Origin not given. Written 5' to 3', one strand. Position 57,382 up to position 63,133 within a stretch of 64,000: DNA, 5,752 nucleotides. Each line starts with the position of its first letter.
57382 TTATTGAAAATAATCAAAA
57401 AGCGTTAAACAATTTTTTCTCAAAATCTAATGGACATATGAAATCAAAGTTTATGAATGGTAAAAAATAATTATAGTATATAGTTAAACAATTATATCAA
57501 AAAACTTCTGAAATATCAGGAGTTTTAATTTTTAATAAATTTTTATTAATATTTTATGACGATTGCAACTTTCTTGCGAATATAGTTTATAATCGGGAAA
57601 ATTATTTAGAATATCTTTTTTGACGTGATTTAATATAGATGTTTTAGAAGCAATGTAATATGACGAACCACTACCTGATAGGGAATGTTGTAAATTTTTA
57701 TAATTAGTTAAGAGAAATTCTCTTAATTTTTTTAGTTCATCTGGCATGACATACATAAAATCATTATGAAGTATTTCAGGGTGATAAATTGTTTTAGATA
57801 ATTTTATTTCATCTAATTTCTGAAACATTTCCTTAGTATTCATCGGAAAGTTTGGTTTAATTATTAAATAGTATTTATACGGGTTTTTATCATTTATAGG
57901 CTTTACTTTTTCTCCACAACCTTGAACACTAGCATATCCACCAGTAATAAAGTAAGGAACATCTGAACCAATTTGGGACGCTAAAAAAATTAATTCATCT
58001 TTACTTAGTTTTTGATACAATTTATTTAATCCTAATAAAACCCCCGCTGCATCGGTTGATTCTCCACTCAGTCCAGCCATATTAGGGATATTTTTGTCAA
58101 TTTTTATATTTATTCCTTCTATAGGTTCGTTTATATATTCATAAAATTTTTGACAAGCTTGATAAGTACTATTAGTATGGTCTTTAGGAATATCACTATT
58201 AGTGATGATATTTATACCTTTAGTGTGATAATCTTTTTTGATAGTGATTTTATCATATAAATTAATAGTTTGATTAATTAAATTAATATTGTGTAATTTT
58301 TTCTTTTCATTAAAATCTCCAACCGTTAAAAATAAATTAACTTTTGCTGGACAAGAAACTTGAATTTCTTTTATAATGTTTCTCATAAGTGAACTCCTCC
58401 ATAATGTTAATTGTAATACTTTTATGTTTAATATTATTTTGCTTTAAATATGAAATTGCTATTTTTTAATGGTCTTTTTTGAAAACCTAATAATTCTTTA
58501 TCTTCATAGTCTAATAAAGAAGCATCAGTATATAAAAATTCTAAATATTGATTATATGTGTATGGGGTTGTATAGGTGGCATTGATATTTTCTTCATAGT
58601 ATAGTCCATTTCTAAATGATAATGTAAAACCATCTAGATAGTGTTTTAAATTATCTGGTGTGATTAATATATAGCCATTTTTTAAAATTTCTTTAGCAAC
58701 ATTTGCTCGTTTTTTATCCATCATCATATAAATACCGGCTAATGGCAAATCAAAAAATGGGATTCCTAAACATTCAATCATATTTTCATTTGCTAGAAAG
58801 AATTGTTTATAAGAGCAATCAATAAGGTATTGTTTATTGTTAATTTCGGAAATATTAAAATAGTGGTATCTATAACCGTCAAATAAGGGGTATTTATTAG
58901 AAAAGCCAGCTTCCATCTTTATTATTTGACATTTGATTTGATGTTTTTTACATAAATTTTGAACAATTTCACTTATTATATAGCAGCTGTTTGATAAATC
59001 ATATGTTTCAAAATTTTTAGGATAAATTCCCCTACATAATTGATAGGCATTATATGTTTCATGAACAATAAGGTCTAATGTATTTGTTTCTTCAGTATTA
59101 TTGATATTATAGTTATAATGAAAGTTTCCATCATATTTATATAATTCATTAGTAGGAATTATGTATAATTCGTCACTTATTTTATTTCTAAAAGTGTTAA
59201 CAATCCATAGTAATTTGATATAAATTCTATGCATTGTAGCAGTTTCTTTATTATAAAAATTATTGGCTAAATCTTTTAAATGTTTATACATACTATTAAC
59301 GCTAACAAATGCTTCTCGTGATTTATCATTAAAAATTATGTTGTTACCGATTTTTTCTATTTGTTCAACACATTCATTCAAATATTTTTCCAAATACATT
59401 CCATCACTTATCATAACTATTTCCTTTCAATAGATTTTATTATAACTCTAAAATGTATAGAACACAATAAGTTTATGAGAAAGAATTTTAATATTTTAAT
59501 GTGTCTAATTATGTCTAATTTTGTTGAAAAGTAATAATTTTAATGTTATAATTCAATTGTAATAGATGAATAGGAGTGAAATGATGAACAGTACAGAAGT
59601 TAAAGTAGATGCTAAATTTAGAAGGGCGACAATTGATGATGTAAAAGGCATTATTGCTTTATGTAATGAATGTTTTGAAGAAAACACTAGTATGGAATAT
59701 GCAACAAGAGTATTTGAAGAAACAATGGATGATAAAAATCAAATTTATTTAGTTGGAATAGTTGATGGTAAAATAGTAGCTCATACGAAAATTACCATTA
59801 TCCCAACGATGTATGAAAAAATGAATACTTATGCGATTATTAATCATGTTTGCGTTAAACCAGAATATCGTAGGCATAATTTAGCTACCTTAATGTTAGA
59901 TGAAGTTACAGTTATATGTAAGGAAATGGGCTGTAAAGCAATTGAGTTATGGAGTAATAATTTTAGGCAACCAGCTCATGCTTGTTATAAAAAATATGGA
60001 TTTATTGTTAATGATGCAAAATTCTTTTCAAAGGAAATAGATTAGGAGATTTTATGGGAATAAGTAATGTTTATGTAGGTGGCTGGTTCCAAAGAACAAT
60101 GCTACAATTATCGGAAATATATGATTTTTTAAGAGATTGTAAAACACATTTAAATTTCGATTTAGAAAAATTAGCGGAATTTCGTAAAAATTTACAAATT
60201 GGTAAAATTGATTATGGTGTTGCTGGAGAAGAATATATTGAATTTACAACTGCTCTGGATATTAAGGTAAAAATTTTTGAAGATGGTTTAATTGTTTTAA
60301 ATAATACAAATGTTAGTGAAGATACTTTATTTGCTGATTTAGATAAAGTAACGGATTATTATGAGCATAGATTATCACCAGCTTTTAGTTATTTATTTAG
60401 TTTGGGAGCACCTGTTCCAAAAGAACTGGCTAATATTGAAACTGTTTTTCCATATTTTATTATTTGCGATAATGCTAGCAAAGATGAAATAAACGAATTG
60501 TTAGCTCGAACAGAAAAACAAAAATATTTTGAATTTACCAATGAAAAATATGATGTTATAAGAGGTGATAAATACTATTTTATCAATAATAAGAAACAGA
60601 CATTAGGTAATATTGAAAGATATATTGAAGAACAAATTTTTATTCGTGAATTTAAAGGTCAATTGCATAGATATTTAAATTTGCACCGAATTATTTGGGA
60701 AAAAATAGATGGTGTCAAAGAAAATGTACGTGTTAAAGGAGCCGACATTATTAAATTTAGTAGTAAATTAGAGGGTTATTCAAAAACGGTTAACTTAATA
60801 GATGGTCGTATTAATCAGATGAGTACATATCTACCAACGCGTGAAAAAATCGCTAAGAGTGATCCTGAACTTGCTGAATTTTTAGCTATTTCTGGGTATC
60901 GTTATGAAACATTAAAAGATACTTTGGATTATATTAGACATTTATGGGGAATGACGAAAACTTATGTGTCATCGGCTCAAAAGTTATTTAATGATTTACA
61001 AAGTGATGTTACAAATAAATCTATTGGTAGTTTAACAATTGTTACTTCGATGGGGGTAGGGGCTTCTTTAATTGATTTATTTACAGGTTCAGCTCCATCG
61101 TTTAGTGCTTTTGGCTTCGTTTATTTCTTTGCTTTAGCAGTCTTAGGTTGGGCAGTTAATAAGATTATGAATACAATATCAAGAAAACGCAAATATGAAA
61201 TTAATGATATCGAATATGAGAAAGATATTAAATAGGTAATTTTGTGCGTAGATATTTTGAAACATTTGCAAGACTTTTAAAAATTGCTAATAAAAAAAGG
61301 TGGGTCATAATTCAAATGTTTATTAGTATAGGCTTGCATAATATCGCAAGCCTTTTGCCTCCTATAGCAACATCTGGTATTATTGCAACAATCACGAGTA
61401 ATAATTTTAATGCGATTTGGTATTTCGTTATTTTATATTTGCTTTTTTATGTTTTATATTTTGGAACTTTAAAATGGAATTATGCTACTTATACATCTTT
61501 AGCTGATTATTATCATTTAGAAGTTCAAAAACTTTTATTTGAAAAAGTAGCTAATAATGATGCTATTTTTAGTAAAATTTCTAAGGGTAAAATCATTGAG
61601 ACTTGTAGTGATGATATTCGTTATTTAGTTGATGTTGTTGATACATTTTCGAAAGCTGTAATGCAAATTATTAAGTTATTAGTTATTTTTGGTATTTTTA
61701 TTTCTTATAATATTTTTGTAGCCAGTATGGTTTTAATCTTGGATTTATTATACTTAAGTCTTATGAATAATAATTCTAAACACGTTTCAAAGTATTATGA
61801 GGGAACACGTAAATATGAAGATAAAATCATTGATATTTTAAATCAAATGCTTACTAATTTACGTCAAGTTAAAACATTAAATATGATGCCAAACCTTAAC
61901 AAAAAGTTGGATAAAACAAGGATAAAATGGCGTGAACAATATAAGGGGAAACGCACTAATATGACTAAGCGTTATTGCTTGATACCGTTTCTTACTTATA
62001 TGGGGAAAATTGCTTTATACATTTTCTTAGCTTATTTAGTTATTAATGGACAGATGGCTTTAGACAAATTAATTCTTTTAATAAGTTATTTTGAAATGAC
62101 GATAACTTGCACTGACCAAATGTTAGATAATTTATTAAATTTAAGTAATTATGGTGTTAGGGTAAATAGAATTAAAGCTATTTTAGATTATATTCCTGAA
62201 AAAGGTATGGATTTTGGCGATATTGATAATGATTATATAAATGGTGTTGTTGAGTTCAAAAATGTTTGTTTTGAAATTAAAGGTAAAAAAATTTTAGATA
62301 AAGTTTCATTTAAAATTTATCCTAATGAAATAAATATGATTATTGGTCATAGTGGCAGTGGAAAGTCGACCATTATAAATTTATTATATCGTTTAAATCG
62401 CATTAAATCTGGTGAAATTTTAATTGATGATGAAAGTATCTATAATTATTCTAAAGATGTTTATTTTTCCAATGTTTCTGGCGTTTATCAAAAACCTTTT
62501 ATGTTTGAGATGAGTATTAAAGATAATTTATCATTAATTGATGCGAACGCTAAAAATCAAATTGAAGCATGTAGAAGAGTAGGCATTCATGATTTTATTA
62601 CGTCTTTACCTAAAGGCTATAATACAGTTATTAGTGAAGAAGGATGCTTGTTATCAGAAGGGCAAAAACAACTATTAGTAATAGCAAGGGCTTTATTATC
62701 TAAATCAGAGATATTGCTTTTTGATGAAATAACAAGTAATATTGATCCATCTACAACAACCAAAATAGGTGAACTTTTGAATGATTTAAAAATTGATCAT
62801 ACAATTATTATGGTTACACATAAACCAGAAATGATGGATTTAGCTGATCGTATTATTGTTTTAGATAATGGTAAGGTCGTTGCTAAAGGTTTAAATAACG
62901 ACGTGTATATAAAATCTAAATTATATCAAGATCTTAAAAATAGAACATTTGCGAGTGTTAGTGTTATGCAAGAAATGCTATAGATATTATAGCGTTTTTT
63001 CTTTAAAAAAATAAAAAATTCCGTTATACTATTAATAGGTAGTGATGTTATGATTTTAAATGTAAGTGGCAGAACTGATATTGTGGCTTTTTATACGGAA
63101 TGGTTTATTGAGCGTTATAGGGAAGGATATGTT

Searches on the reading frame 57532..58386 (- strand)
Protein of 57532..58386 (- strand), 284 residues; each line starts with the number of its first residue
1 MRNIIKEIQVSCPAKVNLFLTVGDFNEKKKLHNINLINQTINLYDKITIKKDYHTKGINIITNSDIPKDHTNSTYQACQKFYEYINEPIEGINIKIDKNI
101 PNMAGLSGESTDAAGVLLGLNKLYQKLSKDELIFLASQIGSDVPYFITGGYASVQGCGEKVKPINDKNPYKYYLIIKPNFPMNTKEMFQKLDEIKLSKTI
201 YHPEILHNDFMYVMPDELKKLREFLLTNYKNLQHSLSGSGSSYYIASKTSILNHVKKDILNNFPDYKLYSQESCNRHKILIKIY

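Call 17: search_protein_families(library=pfam, proteins=[window:57532-58386:-], max_evalue=0.00001)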
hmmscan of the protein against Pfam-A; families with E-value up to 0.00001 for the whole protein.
window:57532-58386:- (284 aa): 1 family
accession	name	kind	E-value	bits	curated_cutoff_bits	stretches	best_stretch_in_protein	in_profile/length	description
PF00288.32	GHMP_kinases_N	-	5.9e-15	55.7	22.3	1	74-150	3-87/87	GHMP kinases N terminal domain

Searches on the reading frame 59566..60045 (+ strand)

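Call 17: search_protein_families(library=pfam, proteins=[window:59566-60045:+], max_evalue=0.00001)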
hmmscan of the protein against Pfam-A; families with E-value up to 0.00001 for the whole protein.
window:59566-60045:+ (159 aa): 4 families
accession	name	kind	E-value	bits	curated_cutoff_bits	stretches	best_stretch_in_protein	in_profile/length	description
PF00583.31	Acetyltransf_1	-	3e-16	60.2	20.7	1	31-146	6-116/116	Acetyltransferase (GNAT) family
PF13527.13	Acetyltransf_9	-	8.6e-12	45.6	25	1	18-146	2-124/127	Acetyltransferase (GNAT) domain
PF13508.13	Acetyltransf_7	-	1e-10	42.3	27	1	59-147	3-83/84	Acetyltransferase (GNAT) domain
PF13673.13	Acetyltransf_10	-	1.5e-07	31.9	23.6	1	48-155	20-116/128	Acetyltransferase (GNAT) domain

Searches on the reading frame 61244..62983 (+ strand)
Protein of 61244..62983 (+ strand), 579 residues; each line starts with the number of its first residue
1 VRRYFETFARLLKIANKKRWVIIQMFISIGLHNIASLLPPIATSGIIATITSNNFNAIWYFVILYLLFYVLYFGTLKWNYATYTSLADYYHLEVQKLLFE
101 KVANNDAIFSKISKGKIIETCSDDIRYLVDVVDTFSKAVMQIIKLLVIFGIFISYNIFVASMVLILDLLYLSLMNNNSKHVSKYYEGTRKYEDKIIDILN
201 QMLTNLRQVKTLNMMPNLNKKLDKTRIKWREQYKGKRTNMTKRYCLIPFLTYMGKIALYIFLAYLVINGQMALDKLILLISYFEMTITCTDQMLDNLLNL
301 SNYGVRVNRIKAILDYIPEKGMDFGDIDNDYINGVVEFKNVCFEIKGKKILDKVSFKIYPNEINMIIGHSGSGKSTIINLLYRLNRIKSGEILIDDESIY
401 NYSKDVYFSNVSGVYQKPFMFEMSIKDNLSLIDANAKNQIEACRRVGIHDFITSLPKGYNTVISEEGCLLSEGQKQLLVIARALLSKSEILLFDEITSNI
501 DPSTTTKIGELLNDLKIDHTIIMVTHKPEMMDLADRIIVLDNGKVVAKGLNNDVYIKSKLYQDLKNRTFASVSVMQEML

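Call 17: search_protein_families(library=pfam, proteins=[window:61244-62983:+], max_evalue=0.00001)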
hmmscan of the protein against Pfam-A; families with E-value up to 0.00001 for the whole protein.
window:61244-62983:+ (579 aa): 4 families
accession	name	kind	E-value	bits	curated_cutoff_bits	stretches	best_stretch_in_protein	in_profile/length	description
PF00005.33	ABC_tran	-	3.7e-26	92.8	25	1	351-498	1-137/137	ABC transporter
PF13304.12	AAA_21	-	3.9e-15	57.1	27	1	456-532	228-304/304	AAA domain, putative AbiEii toxin, Type IV TA system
PF00664.28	ABC_membrane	-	5.7e-13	49.6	28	1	25-287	4-271/274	ABC transporter transmembrane region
PF02463.25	SMC_N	-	5.8e-10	39.4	40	1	360-539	23-210/220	RecF/RecN/SMC N terminal domain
